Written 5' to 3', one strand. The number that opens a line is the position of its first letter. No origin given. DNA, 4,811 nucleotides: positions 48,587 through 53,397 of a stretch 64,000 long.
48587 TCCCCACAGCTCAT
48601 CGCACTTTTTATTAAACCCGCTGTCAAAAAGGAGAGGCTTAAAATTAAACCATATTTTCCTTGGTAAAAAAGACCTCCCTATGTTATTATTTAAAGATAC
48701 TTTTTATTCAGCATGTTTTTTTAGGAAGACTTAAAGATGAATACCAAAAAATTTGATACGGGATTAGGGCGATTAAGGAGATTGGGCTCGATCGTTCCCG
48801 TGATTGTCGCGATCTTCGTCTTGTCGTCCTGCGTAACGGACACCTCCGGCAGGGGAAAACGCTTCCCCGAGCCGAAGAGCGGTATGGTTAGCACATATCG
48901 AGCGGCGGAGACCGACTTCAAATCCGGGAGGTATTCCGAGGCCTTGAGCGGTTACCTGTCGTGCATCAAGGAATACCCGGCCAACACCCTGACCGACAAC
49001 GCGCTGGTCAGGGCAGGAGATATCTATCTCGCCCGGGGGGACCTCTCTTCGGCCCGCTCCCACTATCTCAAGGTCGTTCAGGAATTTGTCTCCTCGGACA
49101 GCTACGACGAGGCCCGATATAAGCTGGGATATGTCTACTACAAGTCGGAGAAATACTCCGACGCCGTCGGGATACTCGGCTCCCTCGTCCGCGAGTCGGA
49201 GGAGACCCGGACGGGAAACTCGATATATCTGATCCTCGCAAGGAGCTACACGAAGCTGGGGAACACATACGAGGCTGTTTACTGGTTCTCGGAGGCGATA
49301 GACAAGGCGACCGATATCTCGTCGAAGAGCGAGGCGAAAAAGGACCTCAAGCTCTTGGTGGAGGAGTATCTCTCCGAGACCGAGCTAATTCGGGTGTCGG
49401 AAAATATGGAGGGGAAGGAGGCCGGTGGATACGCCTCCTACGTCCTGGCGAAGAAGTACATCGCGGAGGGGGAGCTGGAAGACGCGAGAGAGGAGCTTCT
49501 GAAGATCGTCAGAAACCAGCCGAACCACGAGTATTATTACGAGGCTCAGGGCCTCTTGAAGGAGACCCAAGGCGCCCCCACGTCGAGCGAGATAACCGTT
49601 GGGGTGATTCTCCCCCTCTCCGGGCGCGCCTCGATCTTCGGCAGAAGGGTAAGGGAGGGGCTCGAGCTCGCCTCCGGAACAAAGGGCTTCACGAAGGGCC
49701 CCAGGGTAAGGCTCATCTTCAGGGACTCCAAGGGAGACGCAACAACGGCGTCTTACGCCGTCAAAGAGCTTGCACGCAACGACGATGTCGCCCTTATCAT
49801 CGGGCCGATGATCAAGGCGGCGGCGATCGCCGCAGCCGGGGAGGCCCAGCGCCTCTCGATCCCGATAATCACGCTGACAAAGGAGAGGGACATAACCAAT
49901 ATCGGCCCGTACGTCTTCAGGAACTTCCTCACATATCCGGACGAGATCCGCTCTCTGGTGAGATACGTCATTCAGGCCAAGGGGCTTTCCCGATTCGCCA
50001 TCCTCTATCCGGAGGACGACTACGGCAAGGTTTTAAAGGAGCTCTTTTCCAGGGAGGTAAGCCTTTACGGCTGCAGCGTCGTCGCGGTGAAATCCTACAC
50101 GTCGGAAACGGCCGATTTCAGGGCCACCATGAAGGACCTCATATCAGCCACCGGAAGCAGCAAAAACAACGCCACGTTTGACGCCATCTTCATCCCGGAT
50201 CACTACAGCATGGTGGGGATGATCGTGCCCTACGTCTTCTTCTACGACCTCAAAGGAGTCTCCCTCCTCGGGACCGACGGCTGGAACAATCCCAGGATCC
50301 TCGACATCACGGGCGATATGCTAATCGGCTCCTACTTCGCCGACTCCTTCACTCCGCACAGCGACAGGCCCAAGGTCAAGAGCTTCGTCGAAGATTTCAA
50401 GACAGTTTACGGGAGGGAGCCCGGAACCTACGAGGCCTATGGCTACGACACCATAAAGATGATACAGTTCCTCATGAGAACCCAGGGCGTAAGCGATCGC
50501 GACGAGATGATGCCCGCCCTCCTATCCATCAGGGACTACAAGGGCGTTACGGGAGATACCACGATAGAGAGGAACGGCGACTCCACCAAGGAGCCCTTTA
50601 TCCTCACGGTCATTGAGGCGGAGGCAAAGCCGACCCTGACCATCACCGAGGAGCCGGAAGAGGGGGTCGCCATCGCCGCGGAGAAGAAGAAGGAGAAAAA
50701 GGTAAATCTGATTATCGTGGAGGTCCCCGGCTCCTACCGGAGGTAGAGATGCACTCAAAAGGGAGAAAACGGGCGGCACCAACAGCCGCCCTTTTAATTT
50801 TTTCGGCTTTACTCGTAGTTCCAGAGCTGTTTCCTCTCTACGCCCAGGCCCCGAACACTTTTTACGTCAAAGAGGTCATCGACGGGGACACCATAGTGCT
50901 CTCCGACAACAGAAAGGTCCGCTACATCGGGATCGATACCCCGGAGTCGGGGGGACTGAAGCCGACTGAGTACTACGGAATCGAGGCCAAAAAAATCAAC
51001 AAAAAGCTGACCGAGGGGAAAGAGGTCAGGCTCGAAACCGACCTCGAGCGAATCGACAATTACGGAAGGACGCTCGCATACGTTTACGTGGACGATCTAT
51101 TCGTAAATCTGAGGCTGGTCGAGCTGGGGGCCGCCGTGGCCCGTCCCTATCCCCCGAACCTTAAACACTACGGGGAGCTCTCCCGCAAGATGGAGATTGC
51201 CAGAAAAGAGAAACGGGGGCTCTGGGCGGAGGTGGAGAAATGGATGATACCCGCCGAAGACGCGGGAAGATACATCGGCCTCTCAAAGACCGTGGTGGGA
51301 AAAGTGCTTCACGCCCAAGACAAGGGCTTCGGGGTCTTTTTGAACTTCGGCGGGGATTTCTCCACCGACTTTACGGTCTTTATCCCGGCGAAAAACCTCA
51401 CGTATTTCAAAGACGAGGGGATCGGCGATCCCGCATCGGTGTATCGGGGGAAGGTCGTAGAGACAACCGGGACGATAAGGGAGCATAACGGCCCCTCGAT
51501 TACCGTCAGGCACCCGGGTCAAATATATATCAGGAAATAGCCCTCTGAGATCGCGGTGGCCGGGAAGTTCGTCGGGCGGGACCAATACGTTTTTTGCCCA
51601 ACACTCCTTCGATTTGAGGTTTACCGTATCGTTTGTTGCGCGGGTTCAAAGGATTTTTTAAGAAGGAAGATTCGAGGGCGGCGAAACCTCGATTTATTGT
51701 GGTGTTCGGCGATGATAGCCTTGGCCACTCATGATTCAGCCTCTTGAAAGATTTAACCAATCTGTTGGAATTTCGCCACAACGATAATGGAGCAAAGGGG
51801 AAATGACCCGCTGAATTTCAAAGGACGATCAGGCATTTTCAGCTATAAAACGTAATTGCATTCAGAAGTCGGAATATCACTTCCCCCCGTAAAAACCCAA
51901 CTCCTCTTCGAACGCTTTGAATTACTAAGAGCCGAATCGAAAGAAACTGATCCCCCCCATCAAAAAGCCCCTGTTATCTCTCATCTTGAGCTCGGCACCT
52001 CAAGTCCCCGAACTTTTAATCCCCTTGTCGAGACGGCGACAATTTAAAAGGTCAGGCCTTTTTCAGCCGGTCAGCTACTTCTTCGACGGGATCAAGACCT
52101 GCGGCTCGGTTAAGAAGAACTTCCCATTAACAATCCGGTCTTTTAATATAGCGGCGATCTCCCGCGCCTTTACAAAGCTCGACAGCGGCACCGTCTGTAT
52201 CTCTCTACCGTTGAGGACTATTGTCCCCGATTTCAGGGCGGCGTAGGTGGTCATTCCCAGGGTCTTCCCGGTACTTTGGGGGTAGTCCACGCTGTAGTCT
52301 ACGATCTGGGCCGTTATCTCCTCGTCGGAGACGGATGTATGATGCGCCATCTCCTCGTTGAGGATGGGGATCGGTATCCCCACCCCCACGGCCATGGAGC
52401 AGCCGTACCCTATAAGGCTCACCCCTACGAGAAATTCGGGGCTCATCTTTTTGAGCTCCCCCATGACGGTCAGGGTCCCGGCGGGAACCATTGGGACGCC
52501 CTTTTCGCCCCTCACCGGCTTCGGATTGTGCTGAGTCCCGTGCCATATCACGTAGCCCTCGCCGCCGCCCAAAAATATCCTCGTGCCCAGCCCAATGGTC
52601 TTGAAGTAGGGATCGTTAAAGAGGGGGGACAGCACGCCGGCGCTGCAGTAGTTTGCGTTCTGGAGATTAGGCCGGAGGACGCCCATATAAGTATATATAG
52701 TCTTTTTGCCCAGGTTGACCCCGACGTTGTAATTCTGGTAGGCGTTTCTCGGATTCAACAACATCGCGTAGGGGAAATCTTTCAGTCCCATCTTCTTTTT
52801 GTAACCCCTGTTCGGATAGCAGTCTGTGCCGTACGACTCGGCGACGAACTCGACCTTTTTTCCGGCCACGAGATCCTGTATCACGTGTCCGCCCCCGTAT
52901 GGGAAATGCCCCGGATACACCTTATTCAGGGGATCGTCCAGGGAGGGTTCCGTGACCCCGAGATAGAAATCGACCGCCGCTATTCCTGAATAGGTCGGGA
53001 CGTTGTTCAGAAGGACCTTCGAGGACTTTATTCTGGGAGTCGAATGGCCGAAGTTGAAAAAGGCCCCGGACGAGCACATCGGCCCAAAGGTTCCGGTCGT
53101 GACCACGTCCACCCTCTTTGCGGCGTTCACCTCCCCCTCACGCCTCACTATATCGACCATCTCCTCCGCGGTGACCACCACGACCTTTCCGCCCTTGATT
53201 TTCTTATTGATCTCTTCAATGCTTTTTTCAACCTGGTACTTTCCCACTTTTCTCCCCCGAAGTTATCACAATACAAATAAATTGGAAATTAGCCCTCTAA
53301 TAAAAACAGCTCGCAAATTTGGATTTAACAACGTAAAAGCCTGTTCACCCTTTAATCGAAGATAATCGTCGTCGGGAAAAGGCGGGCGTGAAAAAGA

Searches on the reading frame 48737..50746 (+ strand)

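Call 13: search_protein_families(library=pfam, proteins=[window:48737-50746:+], max_evalue=0.00001)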
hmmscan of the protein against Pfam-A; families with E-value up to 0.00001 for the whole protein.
window:48737-50746:+ (669 aa): 12 families
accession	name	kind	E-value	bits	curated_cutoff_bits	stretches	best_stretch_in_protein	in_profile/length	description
PF13458.12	Peripla_BP_6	-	5.9e-39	135.1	31.7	1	285-627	1-339/343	Periplasmic binding protein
PF01094.35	ANF_receptor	-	1.2e-16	61.2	25.4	1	317-617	18-341/353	Receptor family ligand binding region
PF07719.23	TPR_2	-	2.3e-12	46.4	27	0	89-115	3-29/34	Tetratricopeptide repeat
PF13174.12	TPR_6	-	2.4e-12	47.1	26.3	0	125-153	1-29/33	Tetratricopeptide repeat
PF14559.12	TPR_19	-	2.4e-11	44.2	25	0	233-272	27-66/68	Tetratricopeptide repeat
PF04348.19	LppC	-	4.8e-11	42.4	28.8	1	256-483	189-411/563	LppC putative lipoprotein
PF13428.12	TPR_14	-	3.7e-10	39.9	23.5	0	235-271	5-41/44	Tetratricopeptide repeat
PF13432.12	TPR_16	-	6.2e-10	39.8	32.7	0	128-191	1-61/65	Tetratricopeptide repeat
PF13424.12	TPR_12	-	1.9e-06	28.4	30.1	0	53-113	5-71/77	Tetratricopeptide repeat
PF00515.34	TPR_1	-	7.7e-06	25.9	27.8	0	164-189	4-29/34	Tetratricopeptide repeat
PF13525.12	YfiO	-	9.3e-06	26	25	0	87-211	5-120/203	Outer membrane lipoprotein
PF12895.13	ANAPC3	-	9.4e-06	26.3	27.2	0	119-182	18-77/82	Anaphase-promoting complex, cyclosome, subunit 3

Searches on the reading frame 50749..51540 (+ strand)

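Call 13: search_protein_families(library=pfam, proteins=[window:50749-51540:+], max_evalue=0.00001)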
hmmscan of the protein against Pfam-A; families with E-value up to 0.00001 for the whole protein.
window:50749-51540:+ (263 aa): 1 family
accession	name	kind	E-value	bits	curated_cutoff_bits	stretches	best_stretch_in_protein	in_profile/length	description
PF00565.23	SNase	-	1.9e-22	80.2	21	1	56-160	1-106/107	Staphylococcal nuclease homologue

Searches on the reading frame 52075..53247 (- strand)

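Call 13: search_protein_families(library=pfam, proteins=[window:52075-53247:-], max_evalue=0.00001)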
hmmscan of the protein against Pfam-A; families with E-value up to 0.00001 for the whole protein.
window:52075-53247:- (390 aa): 1 family
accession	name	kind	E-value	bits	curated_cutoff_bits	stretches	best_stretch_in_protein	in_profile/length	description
PF01837.22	HcyBio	-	4.8e-151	503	26.2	1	22-379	1-349/349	Homocysteine biosynthesis enzyme, sulfur-incorporation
